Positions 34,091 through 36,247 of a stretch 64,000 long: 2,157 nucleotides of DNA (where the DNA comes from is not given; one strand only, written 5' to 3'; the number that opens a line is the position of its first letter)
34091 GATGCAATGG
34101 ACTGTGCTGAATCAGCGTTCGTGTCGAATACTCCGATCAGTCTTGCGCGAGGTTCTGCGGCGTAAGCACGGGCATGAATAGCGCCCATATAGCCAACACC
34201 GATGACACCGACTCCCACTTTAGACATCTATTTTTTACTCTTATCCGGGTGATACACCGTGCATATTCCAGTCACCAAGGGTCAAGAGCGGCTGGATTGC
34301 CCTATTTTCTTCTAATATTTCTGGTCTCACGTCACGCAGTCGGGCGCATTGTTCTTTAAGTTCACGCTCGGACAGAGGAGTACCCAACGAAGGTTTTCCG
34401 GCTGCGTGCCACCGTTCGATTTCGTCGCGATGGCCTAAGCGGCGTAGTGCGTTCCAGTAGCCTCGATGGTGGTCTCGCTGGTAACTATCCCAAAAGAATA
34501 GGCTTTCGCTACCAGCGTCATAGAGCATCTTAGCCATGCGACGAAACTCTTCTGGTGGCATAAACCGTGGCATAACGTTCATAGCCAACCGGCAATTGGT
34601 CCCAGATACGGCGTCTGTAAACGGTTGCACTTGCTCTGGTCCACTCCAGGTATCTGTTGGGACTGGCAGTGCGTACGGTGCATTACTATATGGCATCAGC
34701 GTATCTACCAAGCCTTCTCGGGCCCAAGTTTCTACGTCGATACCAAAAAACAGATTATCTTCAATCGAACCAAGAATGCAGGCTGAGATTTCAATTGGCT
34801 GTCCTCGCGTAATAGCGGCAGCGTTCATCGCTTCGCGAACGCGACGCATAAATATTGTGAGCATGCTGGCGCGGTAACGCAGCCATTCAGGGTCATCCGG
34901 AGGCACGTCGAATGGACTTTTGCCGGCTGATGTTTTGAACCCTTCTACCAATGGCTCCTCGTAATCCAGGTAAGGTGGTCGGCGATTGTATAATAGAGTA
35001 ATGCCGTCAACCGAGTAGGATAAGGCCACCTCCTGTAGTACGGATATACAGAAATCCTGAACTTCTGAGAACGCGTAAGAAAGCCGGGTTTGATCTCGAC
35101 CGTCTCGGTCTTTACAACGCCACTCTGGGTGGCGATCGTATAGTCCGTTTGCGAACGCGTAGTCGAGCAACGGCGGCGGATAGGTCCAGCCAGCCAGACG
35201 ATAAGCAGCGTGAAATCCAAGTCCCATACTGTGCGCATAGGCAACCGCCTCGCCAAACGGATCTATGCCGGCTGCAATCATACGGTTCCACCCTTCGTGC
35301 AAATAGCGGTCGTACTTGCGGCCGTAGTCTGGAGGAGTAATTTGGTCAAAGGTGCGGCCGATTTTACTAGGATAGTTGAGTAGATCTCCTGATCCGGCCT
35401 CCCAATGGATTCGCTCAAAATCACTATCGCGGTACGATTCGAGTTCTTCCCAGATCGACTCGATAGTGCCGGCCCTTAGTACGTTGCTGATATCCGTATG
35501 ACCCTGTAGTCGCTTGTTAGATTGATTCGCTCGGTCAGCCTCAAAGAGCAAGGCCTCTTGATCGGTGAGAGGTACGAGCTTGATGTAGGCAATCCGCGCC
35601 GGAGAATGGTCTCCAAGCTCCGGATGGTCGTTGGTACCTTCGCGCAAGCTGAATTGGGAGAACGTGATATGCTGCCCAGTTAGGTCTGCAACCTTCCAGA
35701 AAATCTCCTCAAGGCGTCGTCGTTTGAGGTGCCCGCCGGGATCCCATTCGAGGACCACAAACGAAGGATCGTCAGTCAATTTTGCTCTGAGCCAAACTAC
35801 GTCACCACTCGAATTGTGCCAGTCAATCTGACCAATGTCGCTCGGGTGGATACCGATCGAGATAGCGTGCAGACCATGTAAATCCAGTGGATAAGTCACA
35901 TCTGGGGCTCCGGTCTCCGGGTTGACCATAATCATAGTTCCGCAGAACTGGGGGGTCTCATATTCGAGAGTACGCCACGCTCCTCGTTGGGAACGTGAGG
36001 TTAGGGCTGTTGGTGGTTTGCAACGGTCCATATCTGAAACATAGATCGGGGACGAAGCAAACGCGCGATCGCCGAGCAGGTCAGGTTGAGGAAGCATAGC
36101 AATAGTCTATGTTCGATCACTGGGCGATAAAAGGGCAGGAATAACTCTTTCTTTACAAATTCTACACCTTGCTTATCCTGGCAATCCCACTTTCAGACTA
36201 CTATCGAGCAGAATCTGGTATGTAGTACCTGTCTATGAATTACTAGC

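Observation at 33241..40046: Minus-strand catabolic cluster: hydrolase::aminotransferase fusion – MR/MLE enolase – 618-aa unknown – Gfo/Idh/MocA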

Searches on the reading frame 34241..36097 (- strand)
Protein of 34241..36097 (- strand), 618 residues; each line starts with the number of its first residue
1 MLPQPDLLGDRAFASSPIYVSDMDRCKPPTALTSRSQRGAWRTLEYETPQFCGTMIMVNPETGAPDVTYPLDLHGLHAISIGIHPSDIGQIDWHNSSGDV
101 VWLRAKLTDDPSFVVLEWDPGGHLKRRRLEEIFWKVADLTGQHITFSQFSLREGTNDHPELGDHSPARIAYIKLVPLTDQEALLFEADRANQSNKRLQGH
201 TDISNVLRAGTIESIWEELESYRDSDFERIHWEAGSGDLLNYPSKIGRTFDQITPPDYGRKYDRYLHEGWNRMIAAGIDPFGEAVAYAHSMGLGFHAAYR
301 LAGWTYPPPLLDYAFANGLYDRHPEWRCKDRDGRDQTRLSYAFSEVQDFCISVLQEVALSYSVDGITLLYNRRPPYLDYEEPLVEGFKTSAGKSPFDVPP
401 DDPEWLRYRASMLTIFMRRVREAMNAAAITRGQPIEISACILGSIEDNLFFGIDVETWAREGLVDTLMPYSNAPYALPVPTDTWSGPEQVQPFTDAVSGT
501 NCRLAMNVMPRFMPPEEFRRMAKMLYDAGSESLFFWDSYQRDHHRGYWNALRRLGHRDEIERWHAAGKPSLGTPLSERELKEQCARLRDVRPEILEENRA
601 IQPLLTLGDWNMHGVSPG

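Call 3: search_protein_families(library=pfam, proteins=[window:34241-36097:-])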
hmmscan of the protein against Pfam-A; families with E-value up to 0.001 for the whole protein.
window:34241-36097:- (618 aa): 1 family
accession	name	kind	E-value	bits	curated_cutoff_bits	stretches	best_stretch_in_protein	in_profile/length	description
PF02638.21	GHL10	-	5e-11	42.7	27.9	1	276-469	67-258/311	Glycosyl hydrolase-like 10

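Call 4: search_protein_families(library=ncbifam, proteins=[window:34241-36097:-])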
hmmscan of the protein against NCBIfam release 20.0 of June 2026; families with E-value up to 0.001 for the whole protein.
window:34241-36097:- (618 aa): 0 families

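Call 9: search_solved_structures(query=window:34241-36097:-, max_evalue=1)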
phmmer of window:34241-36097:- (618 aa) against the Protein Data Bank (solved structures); distinct sequences matched with E-value up to 1: 2.
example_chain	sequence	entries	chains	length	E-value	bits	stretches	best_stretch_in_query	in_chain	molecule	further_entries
6rzd_A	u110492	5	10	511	0.00034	22.4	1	409-534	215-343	exosialidase from uncultured bacterium pG7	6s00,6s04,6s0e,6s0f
5oq2_A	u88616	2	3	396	0.0026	19.4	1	276-479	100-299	Cwp19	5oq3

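Call 28: find_homologous_proteins(query=window:34241-36097:-, max_evalue=0.00001)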
Query window:34241-36097:- (618 aa): 231 proteins with E <= 0.00001 among 8000 candidates; the best 120 are listed.
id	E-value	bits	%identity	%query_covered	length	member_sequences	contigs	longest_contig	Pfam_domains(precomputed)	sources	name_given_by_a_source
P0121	0.0e+0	1472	100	100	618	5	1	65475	PF02638.22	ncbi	-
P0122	0.0e+0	1229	83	100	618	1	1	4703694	PF02638.22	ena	-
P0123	0.0e+0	1209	81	100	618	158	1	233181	PF02638.22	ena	-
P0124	0.0e+0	1133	77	100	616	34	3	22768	PF02638.22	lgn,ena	-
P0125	0.0e+0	1075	69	91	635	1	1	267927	PF02638.22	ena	-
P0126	2.9e-236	804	75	43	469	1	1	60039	-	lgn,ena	-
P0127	1.2e-214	733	53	99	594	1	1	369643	PF02638.22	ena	-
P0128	1.8e-212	725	52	99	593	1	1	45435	PF02638.22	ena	-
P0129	2.3e-205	702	81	59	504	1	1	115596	PF02638.22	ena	-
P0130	6.4e-197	674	50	100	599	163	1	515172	PF02638.22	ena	-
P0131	6.9e-197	674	50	99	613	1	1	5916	PF02638.22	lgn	-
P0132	1.1e-196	673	50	99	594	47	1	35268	PF02638.22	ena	-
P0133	1.2e-196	673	48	100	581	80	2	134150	PF02638.22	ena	-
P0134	5.4e-195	668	50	99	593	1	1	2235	PF02638.22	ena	-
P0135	4.1e-193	661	50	99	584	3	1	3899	PF02638.22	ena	-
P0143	1.5e-175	604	46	99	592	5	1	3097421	-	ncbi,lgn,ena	-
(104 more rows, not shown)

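Call 29: find_encoding_contigs(protein=P0121, flank=3000, max_places=2)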
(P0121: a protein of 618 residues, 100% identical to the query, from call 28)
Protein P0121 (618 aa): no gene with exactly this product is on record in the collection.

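Call 30: find_encoding_contigs(protein=P0128, flank=10000, max_places=1)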
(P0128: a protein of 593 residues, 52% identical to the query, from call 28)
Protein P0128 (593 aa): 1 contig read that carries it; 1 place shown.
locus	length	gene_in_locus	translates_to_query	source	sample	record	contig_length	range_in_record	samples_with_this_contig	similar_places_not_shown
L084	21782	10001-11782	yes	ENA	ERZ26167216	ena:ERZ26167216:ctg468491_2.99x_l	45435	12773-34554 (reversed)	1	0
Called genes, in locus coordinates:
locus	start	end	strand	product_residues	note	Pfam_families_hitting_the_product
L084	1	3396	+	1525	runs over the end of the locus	PF00310:GATase_2, PF04898:Glu_syn_central, PF01645:Glu_synthase, PF01493:GXGXG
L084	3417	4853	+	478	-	PF14691:Fer4_20, PF00070:Pyr_redox (faint), PF01266:DAO (weak), PF01593:Amino_oxidase (weak), PF07992:Pyr_redox_2, PF12831:FAD_oxidored, PF13450:NAD_binding_8, PF07992:Pyr_redox_2, +3 more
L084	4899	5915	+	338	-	PF00389:2-Hacid_dh, PF02826:2-Hacid_dh_C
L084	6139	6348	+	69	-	PF10262:Rdx (weak)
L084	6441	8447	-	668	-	PF12773:DZR (weak), PF13240:Zn_Ribbon_1 (faint), PF13231:PMT_2 (weak)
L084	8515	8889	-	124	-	PF02311:AraC_binding, PF07883:Cupin_2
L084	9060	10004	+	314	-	PF00551:Formyl_trans_N, PF02911:Formyl_trans_C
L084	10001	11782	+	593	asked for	PF02638:GHL10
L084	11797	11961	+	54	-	-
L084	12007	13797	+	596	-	PF02638:GHL10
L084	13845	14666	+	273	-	PF01636:APH (weak)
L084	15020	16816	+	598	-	PF02638:GHL10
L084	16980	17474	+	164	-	-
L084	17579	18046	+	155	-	-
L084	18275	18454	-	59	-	-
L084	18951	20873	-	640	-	PF00496:SBP_bac_5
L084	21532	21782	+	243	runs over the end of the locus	-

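Call 31: find_encoding_contigs(protein=P0143, flank=10000, max_places=1)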
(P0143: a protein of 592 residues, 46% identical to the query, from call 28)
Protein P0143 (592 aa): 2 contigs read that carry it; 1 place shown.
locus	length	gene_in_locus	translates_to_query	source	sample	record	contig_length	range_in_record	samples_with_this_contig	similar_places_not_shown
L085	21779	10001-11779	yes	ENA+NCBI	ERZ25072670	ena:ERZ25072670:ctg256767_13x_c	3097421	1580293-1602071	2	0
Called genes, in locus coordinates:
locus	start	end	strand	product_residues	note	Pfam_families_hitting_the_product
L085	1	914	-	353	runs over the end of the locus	PF01408:GFO_IDH_MocA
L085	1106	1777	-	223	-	-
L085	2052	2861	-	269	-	PF00805:Pentapeptide, PF13599:Pentapeptide_4 (weak), PF00805:Pentapeptide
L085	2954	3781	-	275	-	PF13302:Acetyltransf_3, PF00583:Acetyltransf_1, PF12746:GNAT_acetyltran, PF08445:FR47 (weak)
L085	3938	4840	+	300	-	PF00701:DHDPS (weak)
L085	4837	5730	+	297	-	PF00701:DHDPS (weak)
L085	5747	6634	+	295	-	PF00701:DHDPS (weak)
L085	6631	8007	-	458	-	PF06609:TRI12, PF07690:MFS_1, PF00083:Sugar_tr (weak), PF07690:MFS_1 (weak)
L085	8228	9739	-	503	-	PF07690:MFS_1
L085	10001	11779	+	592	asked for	-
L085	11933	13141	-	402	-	-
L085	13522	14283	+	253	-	PF00106:adh_short, PF01370:Epimerase (weak), PF08659:KR, PF13561:adh_short_C2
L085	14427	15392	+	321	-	PF19300:BPD_transp_1_N, PF00528:BPD_transp_1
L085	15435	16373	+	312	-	PF12911:OppC_N, PF00528:BPD_transp_1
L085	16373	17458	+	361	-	PF00005:ABC_tran, PF13304:AAA_21 (weak), PF08352:oligo_HPY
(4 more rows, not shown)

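Call 37: search_solved_structures(query=A2, max_evalue=1, show_alignments=2)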
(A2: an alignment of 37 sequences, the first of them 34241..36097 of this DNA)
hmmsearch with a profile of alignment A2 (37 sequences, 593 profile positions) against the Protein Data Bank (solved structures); distinct sequences matched with E-value up to 1: 3.
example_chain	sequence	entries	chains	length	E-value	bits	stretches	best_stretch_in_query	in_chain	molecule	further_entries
6rzd_A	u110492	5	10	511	3.9e-15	58.5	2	407-559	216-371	exosialidase from uncultured bacterium pG7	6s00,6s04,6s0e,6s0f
5oq2_A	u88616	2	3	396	1e-05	27.5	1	272-364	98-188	Cwp19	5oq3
4lrs_A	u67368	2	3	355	0.11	14.2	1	504-561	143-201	4-hydroxy-2-oxovalerate aldolase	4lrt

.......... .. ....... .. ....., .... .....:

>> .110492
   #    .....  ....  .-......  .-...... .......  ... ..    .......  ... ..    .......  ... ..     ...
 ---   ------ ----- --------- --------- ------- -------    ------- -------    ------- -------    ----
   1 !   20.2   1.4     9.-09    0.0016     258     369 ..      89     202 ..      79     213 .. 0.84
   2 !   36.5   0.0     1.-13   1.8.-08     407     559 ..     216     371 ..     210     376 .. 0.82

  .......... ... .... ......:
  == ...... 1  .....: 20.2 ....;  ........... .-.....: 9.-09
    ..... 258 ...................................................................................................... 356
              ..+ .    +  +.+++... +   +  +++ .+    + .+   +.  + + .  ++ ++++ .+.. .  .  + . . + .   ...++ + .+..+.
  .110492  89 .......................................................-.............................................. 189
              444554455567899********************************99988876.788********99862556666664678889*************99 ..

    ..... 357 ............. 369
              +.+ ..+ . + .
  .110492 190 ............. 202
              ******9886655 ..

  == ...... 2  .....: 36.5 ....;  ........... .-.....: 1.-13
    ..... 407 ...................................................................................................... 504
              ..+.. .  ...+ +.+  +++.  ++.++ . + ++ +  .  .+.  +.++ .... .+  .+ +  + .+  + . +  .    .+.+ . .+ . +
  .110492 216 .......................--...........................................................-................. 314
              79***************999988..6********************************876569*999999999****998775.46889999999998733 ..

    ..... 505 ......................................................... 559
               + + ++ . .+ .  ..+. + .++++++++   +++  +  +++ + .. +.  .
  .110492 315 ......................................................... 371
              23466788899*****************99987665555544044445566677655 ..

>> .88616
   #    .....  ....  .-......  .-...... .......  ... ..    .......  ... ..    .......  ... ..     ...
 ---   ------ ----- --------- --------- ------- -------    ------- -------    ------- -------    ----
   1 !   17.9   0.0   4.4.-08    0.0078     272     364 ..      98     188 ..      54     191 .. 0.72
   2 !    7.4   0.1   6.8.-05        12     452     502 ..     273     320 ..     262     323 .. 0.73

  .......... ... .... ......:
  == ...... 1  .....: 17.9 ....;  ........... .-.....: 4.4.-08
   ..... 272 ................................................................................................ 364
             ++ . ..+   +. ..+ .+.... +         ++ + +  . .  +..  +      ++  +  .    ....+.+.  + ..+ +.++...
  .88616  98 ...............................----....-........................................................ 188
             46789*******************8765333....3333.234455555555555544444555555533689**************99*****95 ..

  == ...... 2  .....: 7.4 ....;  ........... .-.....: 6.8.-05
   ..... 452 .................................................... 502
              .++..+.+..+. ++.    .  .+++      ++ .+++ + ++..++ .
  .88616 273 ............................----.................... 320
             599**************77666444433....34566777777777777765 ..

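Call 44: predict_structure(alignment_id=A2)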
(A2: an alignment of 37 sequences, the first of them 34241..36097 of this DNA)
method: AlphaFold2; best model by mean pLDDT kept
length: 618 residues; sequences in the alignment: 37
mean_pLDDT: 87.8   pTM: 0.89
mean pLDDT of the five models: 87.8, 85.8, 85.7, 84.9, 83.7
residues with pLDDT >= 90: 398; 70-90: 158; 50-70: 43; < 50: 19
segments of 3 or more residues with pLDDT < 50: 89-98
pLDDT, mean of each block of 10 residues (from residue 1): 71 91 97 94 95 94 94 95 73 42 92 86 77 93 95 57 82 96 93 94 87 92 92 95 95 85 88 94 97 96 82 88 95 92 96 98 97 81 96 96 95 97 98 97 91 95 97 60 82 97 92 83 96 82 68 92 91 70 76 72 88 65
secondary structure, 60 per line:
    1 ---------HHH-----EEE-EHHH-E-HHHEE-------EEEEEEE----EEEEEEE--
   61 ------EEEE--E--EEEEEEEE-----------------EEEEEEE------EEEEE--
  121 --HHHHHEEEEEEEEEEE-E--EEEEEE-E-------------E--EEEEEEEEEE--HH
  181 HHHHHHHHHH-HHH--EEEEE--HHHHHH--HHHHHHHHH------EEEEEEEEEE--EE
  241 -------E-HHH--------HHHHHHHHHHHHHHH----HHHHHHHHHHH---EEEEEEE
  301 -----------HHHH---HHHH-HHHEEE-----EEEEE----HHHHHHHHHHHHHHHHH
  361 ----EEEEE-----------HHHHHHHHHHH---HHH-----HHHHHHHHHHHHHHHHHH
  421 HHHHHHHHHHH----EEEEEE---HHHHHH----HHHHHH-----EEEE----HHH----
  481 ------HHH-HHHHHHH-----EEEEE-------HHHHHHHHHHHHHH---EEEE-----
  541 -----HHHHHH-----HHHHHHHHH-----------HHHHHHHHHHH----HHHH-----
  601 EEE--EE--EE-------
elements in order: E18-20 E41-47 E52-58 E67-70 E76-83 E101-107 E114-118 H123-127 E128-138 E143-148 E167-176 H179-190 E197-201 H204-209 H212-220 E227-236 H261-275 H280-290 E294-300 H312-315 H319-322 E327-329 E335-339 H344-360 E365-369 H381-391 H403-431 E436-441 H445-450 H455-460 E466-469 H491-497 E503-507 H515-528 E532-535 H546-551 H557-565 H577-587 H592-595 E601-603

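Call 53: find_encoding_contigs(protein=P0125, flank=10000, max_places=1)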
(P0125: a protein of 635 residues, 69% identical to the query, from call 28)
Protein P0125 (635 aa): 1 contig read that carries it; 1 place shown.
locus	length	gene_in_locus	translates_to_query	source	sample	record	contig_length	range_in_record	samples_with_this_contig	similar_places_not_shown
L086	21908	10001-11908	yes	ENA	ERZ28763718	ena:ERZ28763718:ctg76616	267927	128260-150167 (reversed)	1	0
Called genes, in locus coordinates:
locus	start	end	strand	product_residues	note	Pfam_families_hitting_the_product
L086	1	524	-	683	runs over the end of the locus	PF04851:ResIII, PF00270:DEAD, PF00271:Helicase_C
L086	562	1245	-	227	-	PF03692:CxxCxxCC (weak)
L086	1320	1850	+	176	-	PF12917:YfbR-like, PF13023:HD_3, PF01966:HD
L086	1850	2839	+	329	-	PF01408:GFO_IDH_MocA, PF02894:GFO_IDH_MocA_C, PF22725:GFO_IDH_MocA_C3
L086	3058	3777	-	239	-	-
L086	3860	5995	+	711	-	PF04909:Amidohydro_2, PF00202:Aminotran_3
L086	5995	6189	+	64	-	-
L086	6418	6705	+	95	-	-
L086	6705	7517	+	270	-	PF12796:Ank_2, PF13637:Ank_4, PF13857:Ank_5, PF00023:Ank (weak), PF13606:Ank_3 (weak), PF13637:Ank_4 (weak), PF12796:Ank_2, PF13637:Ank_4 (weak), +1 more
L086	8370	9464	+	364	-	PF02746:MR_MLE_N, PF13378:MR_MLE_C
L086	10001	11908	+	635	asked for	PF02638:GHL10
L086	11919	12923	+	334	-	PF01408:GFO_IDH_MocA, PF22725:GFO_IDH_MocA_C3, PF02894:GFO_IDH_MocA_C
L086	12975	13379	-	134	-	-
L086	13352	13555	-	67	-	-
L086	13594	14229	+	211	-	-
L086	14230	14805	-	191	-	-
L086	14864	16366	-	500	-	PF13517:FG-GAP_3, PF01839:FG-GAP (faint), PF13517:FG-GAP_3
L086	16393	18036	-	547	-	PF01839:FG-GAP (faint), PF13517:FG-GAP_3, PF07593:UnbV_ASPIC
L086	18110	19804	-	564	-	-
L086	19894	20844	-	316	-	-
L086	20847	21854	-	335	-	PF00528:BPD_transp_1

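Call 54: find_encoding_contigs(protein=P0127, flank=10000, max_places=1)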
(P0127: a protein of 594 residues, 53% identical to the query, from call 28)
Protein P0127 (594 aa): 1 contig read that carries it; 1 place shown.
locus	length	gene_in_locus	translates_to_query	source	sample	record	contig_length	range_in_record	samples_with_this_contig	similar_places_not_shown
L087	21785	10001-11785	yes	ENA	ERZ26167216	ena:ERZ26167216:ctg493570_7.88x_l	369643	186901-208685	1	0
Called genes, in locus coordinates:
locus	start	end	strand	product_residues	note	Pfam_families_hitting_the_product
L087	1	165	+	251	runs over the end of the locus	PF00106:adh_short, PF02737:3HCDH_N (faint), PF08659:KR (weak), PF13561:adh_short_C2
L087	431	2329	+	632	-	-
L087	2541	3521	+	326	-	PF00701:DHDPS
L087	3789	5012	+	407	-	PF01321:Creatinase_N, PF00557:Peptidase_M24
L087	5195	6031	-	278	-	-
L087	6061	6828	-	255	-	PF01695:IstB_IS21, PF00308:Bac_DnaA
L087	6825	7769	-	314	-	PF22483:Mu-transpos_C_2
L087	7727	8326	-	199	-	-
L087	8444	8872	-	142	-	-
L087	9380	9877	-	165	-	-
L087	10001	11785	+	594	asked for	PF02638:GHL10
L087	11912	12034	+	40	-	-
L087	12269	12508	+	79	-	-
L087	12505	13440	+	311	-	PF13276:HTH_21, PF00665:rve, PF13683:rve_3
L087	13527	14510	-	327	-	PF13565:HTH_32, PF00665:rve, PF13683:rve_3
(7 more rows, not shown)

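Call 55: find_encoding_contigs(protein=P0130, flank=10000, max_places=1)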
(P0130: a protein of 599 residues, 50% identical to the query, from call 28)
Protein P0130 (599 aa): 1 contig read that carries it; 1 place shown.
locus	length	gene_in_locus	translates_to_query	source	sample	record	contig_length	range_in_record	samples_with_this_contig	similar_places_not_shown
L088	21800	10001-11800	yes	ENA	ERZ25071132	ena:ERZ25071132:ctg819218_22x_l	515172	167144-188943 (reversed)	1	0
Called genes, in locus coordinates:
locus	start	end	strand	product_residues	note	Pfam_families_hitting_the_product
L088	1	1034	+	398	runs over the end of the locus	PF00583:Acetyltransf_1 (faint), PF13527:Acetyltransf_9, PF17668:Acetyltransf_17, PF13530:SCP2_2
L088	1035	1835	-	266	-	PF00106:adh_short, PF08659:KR (faint), PF13460:NAD_binding_10 (faint), PF13561:adh_short_C2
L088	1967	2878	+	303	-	PF00701:DHDPS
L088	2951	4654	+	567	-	-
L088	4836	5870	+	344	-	PF10282:Lactonase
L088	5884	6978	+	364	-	PF00491:Arginase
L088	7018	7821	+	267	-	PF00106:adh_short, PF13561:adh_short_C2, PF23441:SDR (weak)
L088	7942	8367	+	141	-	PF05168:HEPN (weak), PF05942:PaREP1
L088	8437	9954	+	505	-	-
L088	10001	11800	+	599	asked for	PF02638:GHL10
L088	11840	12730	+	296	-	PF00701:DHDPS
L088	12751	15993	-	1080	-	PF13519:VWA_2 (faint), PF00092:VWA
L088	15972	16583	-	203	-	PF00293:NUDIX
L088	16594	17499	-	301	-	PF07728:AAA_5, PF08406:CbbQ_C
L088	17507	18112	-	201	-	PF01121:CoaE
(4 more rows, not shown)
